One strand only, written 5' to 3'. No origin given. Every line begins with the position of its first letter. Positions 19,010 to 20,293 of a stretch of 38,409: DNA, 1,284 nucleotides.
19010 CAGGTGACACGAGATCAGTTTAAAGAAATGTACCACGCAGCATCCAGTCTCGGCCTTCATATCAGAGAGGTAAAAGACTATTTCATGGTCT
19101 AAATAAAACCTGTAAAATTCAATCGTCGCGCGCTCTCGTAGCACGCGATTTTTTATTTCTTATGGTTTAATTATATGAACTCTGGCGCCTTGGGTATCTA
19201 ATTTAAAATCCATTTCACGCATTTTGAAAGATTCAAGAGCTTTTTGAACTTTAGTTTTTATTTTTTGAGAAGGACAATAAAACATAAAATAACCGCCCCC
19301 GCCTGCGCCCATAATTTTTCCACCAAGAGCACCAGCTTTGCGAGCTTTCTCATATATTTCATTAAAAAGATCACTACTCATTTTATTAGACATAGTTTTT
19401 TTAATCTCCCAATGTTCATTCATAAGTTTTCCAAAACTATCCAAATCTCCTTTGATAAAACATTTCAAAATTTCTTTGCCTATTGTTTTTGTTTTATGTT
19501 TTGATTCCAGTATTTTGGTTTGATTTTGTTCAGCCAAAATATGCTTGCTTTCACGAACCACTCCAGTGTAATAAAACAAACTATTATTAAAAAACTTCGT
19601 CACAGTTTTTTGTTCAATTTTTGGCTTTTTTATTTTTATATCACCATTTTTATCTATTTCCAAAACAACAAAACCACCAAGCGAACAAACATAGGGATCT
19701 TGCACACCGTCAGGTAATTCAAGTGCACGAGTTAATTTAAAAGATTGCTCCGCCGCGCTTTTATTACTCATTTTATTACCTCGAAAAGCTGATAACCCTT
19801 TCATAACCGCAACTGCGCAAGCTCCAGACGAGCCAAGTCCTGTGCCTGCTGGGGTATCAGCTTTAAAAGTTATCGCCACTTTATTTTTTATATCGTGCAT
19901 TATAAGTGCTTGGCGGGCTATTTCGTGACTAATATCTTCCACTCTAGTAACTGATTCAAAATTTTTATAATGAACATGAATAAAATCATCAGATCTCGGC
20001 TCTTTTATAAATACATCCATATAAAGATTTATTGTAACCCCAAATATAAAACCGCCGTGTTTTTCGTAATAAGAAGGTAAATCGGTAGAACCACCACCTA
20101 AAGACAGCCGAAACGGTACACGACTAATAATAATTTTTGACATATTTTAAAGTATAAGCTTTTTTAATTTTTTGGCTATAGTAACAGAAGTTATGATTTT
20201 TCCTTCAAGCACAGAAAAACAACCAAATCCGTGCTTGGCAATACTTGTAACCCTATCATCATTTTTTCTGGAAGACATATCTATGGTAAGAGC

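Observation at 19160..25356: Heptose-nucleotide genes interleaved with a B12-radical SAM enzyme, a polyprenyl-phosphate GT2 and a fused oxidoreductase: candidate undescribed heptose-tailoring and carrier-loading pathway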

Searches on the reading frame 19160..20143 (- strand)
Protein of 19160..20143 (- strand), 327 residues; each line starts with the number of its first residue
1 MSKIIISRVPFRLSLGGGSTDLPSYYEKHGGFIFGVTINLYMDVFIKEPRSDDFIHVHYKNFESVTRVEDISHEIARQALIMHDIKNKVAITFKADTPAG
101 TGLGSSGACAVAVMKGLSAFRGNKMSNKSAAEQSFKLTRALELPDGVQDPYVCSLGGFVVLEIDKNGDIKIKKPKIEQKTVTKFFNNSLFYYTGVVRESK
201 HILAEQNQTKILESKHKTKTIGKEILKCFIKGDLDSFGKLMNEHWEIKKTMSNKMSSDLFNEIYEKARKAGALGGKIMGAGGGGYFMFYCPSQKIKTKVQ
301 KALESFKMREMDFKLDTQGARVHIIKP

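Call 3: search_protein_families(library=pfam, proteins=[window:19160-20143:-], max_evalue=0.01)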
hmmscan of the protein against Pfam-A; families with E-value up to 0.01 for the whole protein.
window:19160-20143:- (327 aa): 2 families
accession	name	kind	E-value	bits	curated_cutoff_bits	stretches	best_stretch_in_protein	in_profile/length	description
PF08544.19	GHMP_kinases_C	-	3.6e-11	43.7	21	1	226-303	2-79/85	GHMP kinases C terminal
PF00288.32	GHMP_kinases_N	-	7.5e-11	42.5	22.3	1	84-157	15-87/87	GHMP kinases N terminal domain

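Call 4: search_protein_families(library=ncbifam, proteins=[window:19160-20143:-], max_evalue=0.01)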
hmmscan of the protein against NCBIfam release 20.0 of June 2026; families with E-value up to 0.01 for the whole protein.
window:19160-20143:- (327 aa): 18 families
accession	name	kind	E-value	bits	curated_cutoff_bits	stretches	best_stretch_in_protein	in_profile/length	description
NF049969.1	GlMnHpPKinHddA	equivalog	1.1e-40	140.2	600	1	3-320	1-333/338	D-glycero-D-manno-heptose 7-phosphate kinase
NF009948.0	PRK13412.1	equivalog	1.8e-29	102.1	721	1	88-305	726-950/974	bifunctional fucokinase/fucose-1-phosphate guanylyltransferase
NF003036.0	PRK03926.1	equivalog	2.9e-23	82.4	403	1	70-322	59-298/302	mevalonate kinase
TIGR00549.1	mevalon_kin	equivalog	1.2e-19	70.9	163.05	1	36-287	22-274/276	mevalonate kinase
NF002288.1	PRK01212.1-4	equivalog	1.6e-12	47.1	194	1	33-306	17-281/303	homoserine kinase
NF003006.0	PRK03817.1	equivalog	3.8e-10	39.3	443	1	226-307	250-330/352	galactokinase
TIGR00191.1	thrB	equivalog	5.1e-10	38.7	168.25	1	33-315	18-289/304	homoserine kinase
NF040726.1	BetaRFA-P_synth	equivalog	3.5e-08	32.9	328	1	35-132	26-127/327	beta-ribofuranosylaminobenzene 5'-phosphate synthase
TIGR00131.1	gal_kin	equivalog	2.7e-07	29.9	226.65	1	197-304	270-363/388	galactokinase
NF003705.0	PRK05322.1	equivalog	2.6e-06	26.4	385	1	223-290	282-349/388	galactokinase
NF001816.0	PRK00555.1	equivalog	3.8e-06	26.1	509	0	227-299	262-333/363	galactokinase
TIGR00144.1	beta_RFAP_syn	subfamily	1e-05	24.9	113.5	1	42-132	34-126/325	beta-ribofuranosylaminobenzene 5'-phosphate synthase family protein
NF011205.0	PRK14611.1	equivalog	1.4e-05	24.7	364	1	32-297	28-260/275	4-(cytidine 5'-diphospho)-2-C-methyl-D-erythritol kinase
TIGR01920.1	Shik_kin_archae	equivalog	1.4e-05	24.6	126.85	1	38-143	21-124/266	shikimate kinase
NF040725.1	panto_kin_Meth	equivalog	0.00042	19.4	380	1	55-161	54-156/286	pantoate kinase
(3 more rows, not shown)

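Call 18: search_solved_structures(query=window:19160-20143:-, max_evalue=0.001)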
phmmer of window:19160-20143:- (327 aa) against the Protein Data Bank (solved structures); distinct sequences matched with E-value up to 0.001: 17.
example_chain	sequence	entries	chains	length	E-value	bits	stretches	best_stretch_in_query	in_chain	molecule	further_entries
3k85_A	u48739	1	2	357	7e-39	137.2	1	4-320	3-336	D-glycero-D-manno-heptose 1-phosphate kinase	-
4usm_A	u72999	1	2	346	1.1e-33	120.2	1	4-296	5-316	PUTATIVE SUGAR KINASE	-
4usk_A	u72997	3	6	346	2.3e-33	119.1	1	4-296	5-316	PUTATIVE SUGAR KINASE | SUGAR KINASE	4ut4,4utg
4n3o_A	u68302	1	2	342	1.4e-31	113.2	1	3-320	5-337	Putative D-glycero-D-manno-heptose 7-phosphate kinase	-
9iip_A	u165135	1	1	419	3.7e-18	69.1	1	84-303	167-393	L-fucokinase/L-fucose-1-P guanylyltransferase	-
5yys_A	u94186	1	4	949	4.8e-17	65.5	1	84-303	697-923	L-fucokinase, L-fucose-1-P guanylyltransferase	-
9iit_A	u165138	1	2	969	5.1e-17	65.4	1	84-303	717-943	L-fucokinase/L-fucose-1-P guanylyltransferase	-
6mde_A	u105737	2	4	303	1.6e-12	50.6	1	87-295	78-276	Mevalonate kinase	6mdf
4hac_A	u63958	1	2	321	1.9e-12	50.4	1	87-295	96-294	Mevalonate kinase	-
8teb_A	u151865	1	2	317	4.8e-11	45.8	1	89-297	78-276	Mevalonate kinase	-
1vis_A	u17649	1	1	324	2.5e-09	40.1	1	89-320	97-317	Mevalonate kinase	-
1kkh_A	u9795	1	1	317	6.4e-09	38.8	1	89-299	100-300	Mevalonate Kinase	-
2x7i_A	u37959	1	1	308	1.2e-06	31.3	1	78-304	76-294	MEVALONATE KINASE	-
2hfs_A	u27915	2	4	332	5.2e-06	29.2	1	100-304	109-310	Mevalonate kinase, putative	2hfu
1s4e_A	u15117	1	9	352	9.5e-06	28.4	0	225-302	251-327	Galactokinase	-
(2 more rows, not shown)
